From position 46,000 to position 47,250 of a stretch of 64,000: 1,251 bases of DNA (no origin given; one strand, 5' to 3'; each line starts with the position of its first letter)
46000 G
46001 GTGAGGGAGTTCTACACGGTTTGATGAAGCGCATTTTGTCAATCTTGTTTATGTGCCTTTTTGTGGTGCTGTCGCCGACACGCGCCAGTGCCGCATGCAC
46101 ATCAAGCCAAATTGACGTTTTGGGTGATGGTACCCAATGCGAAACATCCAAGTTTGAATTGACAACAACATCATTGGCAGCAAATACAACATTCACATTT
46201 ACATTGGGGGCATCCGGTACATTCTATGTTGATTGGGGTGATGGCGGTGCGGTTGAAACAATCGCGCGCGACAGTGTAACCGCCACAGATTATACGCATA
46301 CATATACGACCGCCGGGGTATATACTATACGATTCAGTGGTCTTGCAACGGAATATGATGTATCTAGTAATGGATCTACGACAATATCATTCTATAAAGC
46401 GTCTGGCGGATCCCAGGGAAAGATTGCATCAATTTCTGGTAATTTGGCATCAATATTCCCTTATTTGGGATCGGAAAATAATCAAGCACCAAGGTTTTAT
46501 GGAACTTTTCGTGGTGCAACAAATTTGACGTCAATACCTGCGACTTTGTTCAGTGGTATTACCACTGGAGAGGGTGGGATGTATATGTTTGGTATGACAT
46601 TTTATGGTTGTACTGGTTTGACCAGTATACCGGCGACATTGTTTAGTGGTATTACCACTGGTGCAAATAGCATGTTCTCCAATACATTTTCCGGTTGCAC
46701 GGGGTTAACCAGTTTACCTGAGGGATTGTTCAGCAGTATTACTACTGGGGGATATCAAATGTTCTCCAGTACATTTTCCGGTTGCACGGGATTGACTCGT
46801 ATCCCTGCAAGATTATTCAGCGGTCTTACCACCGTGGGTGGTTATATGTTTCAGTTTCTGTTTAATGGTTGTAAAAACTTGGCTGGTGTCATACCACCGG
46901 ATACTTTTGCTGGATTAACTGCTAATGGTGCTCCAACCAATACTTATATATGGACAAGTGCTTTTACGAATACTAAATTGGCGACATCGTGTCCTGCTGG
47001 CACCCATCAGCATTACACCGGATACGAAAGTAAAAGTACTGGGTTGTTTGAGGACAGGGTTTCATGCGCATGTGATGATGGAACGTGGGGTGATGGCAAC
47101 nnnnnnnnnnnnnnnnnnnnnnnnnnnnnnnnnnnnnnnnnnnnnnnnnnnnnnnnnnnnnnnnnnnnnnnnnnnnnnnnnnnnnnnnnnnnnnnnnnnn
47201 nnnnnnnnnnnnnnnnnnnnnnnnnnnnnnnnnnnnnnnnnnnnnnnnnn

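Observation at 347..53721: Five-member family of mosaic secreted proteins occupies about 28% of the window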

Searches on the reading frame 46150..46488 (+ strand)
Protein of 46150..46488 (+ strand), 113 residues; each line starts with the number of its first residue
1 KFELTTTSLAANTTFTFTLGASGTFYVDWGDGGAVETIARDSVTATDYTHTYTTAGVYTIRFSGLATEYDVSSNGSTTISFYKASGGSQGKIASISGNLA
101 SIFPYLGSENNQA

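Call 81: search_solved_structures(query=A4, max_evalue=1, show_alignments=2)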
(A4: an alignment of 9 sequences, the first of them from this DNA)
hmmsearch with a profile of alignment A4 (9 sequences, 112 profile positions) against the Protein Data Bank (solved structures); distinct sequences matched with E-value up to 1: 10.
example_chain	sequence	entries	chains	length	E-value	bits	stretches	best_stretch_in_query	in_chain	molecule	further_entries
4xed_A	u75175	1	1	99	0.0039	20.7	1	9-63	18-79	Peptidase M14, carboxypeptidase A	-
4fhb_D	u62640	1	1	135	0.076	16.6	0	17-49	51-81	Nb179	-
6x04_B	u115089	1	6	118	0.12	16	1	18-77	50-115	VHH-SAN5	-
7xmx_E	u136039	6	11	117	0.12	16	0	11-36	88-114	F61 heavy chain | F61R2-780 heavy chain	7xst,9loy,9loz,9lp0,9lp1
9v1k_sG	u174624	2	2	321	0.19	15.3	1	13-86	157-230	Guanine nucleotide-binding protein subunit beta 2-like 1, putative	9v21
7mdt_H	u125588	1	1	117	0.59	13.7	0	12-36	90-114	Rh4O9.8 monoclonal antibody Heavy Chain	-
7jvs_B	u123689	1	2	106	0.72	13.4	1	31-95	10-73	Ribosomal-processing cysteine protease Prp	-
4b97_A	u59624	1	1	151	0.82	13.3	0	39-86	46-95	CELLULOSE BINDING DOMAIN-CONTAINING PROTEIN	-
8aom_V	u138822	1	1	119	0.88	13.2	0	20-48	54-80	VHH6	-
5f1k_C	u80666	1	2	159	0.99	13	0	18-49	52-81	nanobody MU1053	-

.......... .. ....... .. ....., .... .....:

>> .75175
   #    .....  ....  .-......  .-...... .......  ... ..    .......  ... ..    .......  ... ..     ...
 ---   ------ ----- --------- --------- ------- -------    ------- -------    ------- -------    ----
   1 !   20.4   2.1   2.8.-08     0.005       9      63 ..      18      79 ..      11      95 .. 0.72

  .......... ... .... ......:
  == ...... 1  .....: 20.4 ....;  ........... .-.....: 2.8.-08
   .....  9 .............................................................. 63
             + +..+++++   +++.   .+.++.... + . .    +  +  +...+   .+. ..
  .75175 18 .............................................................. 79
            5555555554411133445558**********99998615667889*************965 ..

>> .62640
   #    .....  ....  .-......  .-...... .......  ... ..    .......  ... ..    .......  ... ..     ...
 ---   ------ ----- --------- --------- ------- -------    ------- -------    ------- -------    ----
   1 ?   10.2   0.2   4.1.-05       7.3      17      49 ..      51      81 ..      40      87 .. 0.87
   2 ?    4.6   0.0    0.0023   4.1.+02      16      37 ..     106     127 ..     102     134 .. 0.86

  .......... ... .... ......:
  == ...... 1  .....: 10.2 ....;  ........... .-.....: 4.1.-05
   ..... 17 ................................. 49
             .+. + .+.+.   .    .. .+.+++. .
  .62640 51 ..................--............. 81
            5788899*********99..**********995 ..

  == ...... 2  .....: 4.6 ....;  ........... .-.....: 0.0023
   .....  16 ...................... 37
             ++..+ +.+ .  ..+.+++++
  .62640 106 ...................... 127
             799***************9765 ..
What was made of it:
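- On PKD domain (PF00801): The module profile matches PKD structure 4xed at E 0.004 (call 81).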

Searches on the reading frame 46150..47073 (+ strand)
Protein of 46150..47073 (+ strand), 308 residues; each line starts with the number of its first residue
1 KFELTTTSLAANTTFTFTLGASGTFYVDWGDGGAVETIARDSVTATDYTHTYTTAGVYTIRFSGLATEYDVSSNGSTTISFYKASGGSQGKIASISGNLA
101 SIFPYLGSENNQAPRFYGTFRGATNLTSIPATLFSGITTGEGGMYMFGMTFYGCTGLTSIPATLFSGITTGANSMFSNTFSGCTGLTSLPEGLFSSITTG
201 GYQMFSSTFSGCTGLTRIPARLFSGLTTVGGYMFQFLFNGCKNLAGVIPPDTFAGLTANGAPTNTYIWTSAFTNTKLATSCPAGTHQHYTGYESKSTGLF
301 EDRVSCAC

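Call 93: find_homologous_proteins(query=window:46150-47073:+, max_evalue=0.00001)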
Query window:46150-47073:+ (308 aa): 1028 proteins with E <= 0.00001 among 8000 candidates; the best 120 are listed.
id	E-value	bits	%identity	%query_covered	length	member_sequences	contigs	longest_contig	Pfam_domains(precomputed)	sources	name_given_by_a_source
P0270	4.2e-104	366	47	99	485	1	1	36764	-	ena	-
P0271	9.1e-93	329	49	100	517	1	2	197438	-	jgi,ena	-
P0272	2.7e-92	328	50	88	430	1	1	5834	-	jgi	-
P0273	4.8e-86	307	45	83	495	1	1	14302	PF13306.13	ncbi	-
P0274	1.9e-84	302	37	99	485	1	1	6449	-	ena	-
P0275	1.8e-82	295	44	99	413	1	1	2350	PF13306.13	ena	-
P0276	3.9e-82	294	45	100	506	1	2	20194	-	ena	-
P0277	1.5e-81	292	43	100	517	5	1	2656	-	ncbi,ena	-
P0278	4.9e-81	291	43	74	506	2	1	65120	-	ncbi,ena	-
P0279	5.0e-81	291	42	99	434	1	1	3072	-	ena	-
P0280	1.6e-80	289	43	99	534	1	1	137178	-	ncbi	-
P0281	3.5e-80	288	44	100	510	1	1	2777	-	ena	-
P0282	2.7e-78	282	42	84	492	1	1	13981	PF13306.13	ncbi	-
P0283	3.1e-78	281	59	62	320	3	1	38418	-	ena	-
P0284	1.3e-77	279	45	95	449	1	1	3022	-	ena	-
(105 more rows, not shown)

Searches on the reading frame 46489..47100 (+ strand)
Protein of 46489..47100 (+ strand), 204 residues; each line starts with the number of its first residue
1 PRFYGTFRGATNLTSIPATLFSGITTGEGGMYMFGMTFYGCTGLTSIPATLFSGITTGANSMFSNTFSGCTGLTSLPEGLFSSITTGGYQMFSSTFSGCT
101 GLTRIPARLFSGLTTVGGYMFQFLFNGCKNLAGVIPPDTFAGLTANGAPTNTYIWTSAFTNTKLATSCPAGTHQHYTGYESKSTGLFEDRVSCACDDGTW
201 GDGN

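Call 82: search_solved_structures(query=window:46489-47100:+, max_evalue=1)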
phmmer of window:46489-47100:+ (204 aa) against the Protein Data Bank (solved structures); distinct sequences matched with E-value up to 1: 1.
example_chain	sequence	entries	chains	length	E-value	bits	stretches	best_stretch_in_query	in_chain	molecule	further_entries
4psj_A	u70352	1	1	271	0.00023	24.1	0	44-114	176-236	OR464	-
